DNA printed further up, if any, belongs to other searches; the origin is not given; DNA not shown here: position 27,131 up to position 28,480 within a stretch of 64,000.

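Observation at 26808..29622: Candidate novel cytoskeletal-nucleoid module: HhH protein + 32-repeat pentapeptide protein + bactofilin in one coupled operon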

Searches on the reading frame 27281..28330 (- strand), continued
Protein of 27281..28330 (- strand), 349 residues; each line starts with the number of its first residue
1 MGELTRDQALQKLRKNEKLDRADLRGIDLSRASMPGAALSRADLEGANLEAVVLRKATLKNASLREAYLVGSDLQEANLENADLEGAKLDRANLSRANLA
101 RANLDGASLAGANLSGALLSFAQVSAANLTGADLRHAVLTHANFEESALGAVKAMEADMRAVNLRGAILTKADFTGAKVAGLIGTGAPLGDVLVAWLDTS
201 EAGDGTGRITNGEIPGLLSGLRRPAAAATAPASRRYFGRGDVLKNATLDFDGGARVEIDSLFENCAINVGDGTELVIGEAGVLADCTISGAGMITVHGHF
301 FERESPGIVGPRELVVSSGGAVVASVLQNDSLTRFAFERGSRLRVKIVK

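Call 46: fold_search(model_id=the predicted structure, library=pdb)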
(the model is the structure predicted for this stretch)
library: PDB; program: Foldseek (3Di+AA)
matches with E <= 10: 486; with E <= 0.001: 53
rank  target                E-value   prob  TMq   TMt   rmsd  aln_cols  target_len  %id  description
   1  4yc5                  3.1e-14  1.00  0.53  0.85   2.6       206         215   37  Beta1 synthetic solenoid protein (released 2016-03-09)
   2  4yei_A                8.8e-14  1.00  0.53  0.85   2.5       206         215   36  Beta1mut synthetic solenoid protein (released 2016-03-09)
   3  5dqa_C                1.1e-13  1.00  0.41  0.63   6.4       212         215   35  t3284 loop variant of beta1 (released 2016-08-31)
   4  5dqa_A                2.7e-13  1.00  0.41  0.63   6.4       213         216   35  t3284 loop variant of beta1 (released 2016-08-31)
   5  3du1                  1.5e-12  1.00  0.33  0.45   8.5       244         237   32  The 2.0 Angstrom Resolution Crystal Structure of HetL, a Pentapeptide Repeat Protein involved in Heterocyst Differentiat (released 2008-11-11)
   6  4ycq                  6.0e-12  1.00  0.30  0.55   9.3       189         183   38  Beta1 synthetic solenoid protein (released 2016-03-09)
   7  5dns_A                7.8e-12  1.00  0.39  0.59   6.1       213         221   36  t1428 loop variant in P3221 (released 2016-09-28)
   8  5dn0                  1.3e-11  1.00  0.41  0.62   6.2       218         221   34  t1555 loop variant (released 2016-08-31)
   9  4yfo                  1.3e-11  1.00  0.27  0.36   9.3       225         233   33  beta1_ex1 (released 2016-03-16)
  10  2j8k                  4.4e-11  1.00  0.41  0.77   4.5       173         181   36  Structure of the fusion of NP275 and NP276, pentapeptide repeat proteins from Nostoc punctiforme (released 2006-12-07)
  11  5dns_B                1.2e-10  1.00  0.28  0.44   7.0       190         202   40  t1428 loop variant in P3221 (released 2016-09-28)
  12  5di5                  4.1e-10  1.00  0.38  0.67   4.8       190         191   34  beta1 t801 loop variant in P3221 (released 2016-08-31)
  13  5dra                  7.4e-09  1.00  0.46  0.83   2.4       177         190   40  t3284 loop variant of beta1 (released 2016-08-31)
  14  2xtw_C                4.2e-06  1.00  0.31  0.48   6.9       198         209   19  Structure of QnrB1 (Full length), a plasmid-mediated fluoroquinolone resistance protein (released 2010-10-20)
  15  2xtx_A                4.9e-06  1.00  0.35  0.55   6.4       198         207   19  Structure of QnrB1 (M102R-Trypsin Treated), a plasmid-mediated fluoroquinolone resistance protein (released 2010-10-20)
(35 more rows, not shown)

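Call 60: search_protein_families(library=padloc, proteins=[window:27281-28330:-], max_evalue=0.01)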
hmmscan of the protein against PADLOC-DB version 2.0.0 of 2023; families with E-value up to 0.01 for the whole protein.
window:27281-28330:- (349 aa): 0 families

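Call 61: find_encoding_contigs(protein=P0282, flank=5000, max_places=2)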
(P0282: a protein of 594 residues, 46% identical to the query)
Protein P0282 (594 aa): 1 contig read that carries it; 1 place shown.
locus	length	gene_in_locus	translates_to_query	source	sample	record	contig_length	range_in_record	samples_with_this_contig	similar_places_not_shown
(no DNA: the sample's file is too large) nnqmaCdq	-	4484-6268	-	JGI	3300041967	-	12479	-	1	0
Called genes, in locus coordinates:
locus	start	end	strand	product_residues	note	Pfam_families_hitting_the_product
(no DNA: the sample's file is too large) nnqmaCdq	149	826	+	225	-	PF00005:ABC_tran, PF13304:AAA_21 (weak)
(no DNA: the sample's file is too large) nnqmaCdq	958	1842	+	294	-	-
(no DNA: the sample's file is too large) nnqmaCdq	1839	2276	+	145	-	PF05573:NosL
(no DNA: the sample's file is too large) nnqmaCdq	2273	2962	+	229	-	PF01168:Ala_racemase_N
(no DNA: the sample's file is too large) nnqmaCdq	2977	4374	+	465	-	PF01078:Mg_chelatase (faint), PF05496:RuvB_N, PF13191:AAA_16 (faint), PF00004:AAA, PF07728:AAA_5 (faint), PF16193:AAA_assoc_2, PF12002:MgsA_C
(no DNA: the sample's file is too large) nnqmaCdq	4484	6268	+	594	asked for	PF13576:Pentapeptide_3 (faint), PF13599:Pentapeptide_4, PF25296:Decapeptide (faint), PF00805:Pentapeptide, PF04519:Bactofilin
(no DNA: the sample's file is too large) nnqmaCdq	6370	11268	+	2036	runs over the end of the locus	?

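Call 62: find_encoding_contigs(protein=P0302, flank=5000, max_places=2)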
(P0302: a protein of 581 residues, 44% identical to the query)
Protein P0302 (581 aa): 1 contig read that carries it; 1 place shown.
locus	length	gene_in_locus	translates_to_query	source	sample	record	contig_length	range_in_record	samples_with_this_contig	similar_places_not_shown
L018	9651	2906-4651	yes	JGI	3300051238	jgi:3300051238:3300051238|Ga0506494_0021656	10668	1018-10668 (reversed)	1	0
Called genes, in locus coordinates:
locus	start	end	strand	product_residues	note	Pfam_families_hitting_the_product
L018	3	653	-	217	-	?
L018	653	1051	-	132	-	-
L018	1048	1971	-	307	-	PF01795:Methyltransf_5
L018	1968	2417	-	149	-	PF02381:MraZ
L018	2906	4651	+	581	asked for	PF13576:Pentapeptide_3 (weak), PF13599:Pentapeptide_4, PF25296:Decapeptide (faint), PF00805:Pentapeptide, PF13599:Pentapeptide_4 (weak), PF00805:Pentapeptide, PF04519:Bactofilin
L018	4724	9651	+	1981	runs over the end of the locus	?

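Call 75: find_encoding_contigs(protein=P0261, flank=4000, max_places=1)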
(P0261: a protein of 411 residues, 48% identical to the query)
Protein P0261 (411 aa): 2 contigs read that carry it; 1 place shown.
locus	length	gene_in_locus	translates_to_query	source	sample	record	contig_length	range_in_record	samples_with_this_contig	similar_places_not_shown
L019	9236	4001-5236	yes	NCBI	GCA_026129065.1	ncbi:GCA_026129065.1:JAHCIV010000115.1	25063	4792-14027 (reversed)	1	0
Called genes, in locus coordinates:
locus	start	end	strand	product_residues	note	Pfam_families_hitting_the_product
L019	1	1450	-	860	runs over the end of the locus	PF25174:Beta-prop_THOC3 (faint)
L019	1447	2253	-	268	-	PF02811:PHP (weak)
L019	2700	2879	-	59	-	-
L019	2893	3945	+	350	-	-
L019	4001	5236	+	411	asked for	PF00805:Pentapeptide (weak), PF13599:Pentapeptide_4, PF00805:Pentapeptide, PF13599:Pentapeptide_4 (weak), PF00805:Pentapeptide, PF13599:Pentapeptide_4, PF25296:Decapeptide (weak), PF00805:Pentapeptide, +1 more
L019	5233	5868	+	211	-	-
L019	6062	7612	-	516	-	PF03446:NAD_binding_2, PF00393:6PGD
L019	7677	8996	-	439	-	PF13360:PQQ_2, PF01011:PQQ (faint), PF13570:Beta-prop_ACSF4, PF24796:WDR55 (faint), PF13570:Beta-prop_ACSF4, PF13360:PQQ_2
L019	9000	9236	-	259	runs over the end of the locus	-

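Call 76: find_encoding_contigs(protein=P0315, flank=4000, max_places=1)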
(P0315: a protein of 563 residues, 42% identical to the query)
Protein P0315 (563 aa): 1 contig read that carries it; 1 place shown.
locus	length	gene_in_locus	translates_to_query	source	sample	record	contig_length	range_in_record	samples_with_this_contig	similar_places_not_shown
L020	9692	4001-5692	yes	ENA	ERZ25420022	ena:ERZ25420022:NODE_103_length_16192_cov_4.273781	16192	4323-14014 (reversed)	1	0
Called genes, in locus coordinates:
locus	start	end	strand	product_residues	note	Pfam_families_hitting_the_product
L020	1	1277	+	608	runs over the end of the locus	PF00012:HSP70, PF06723:MreB_Mbl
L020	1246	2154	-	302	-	PF00126:HTH_1, PF03466:LysR_substrate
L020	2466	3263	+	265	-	PF01370:Epimerase (weak), PF04321:RmlD_sub_bind (faint)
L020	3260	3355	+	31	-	-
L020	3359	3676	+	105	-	-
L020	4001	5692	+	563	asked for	PF13240:Zn_Ribbon_1 (faint), PF00805:Pentapeptide, PF13599:Pentapeptide_4, PF00805:Pentapeptide, PF13599:Pentapeptide_4 (weak), PF00805:Pentapeptide, PF13599:Pentapeptide_4 (weak), PF00805:Pentapeptide (weak), +1 more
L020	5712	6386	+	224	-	PF04519:Bactofilin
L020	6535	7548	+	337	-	PF01087:GalP_UDP_transf, PF16268:DUF4921 (faint), PF01230:HIT (faint), PF16285:DUF4931_N (weak), PF02744:GalP_UDP_tr_C (weak)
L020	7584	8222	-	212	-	-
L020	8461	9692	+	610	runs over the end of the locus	PF12891:Glyco_hydro_44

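Call 77: find_encoding_contigs(protein=P0305, flank=4000, max_places=1)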
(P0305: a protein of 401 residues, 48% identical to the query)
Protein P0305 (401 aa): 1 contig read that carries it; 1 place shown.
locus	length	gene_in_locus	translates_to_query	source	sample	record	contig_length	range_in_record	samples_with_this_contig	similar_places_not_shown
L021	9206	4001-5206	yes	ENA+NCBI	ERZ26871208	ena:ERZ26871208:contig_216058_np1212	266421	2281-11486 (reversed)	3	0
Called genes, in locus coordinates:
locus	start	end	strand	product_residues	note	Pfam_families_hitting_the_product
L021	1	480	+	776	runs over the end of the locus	-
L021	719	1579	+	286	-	-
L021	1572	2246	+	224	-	-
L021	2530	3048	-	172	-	-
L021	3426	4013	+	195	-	PF14520:HHH_5 (faint)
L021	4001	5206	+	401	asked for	PF00805:Pentapeptide, PF13576:Pentapeptide_3 (weak), PF13599:Pentapeptide_4, PF13576:Pentapeptide_3 (weak), PF00805:Pentapeptide, PF13599:Pentapeptide_4 (weak), PF00805:Pentapeptide, PF00805:Pentapeptide, +2 more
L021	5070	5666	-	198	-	-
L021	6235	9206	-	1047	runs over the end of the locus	PF05048:NosD (faint), PF13229:Beta_helix, PF12708:Pect-lyase_RHGA_epim (weak)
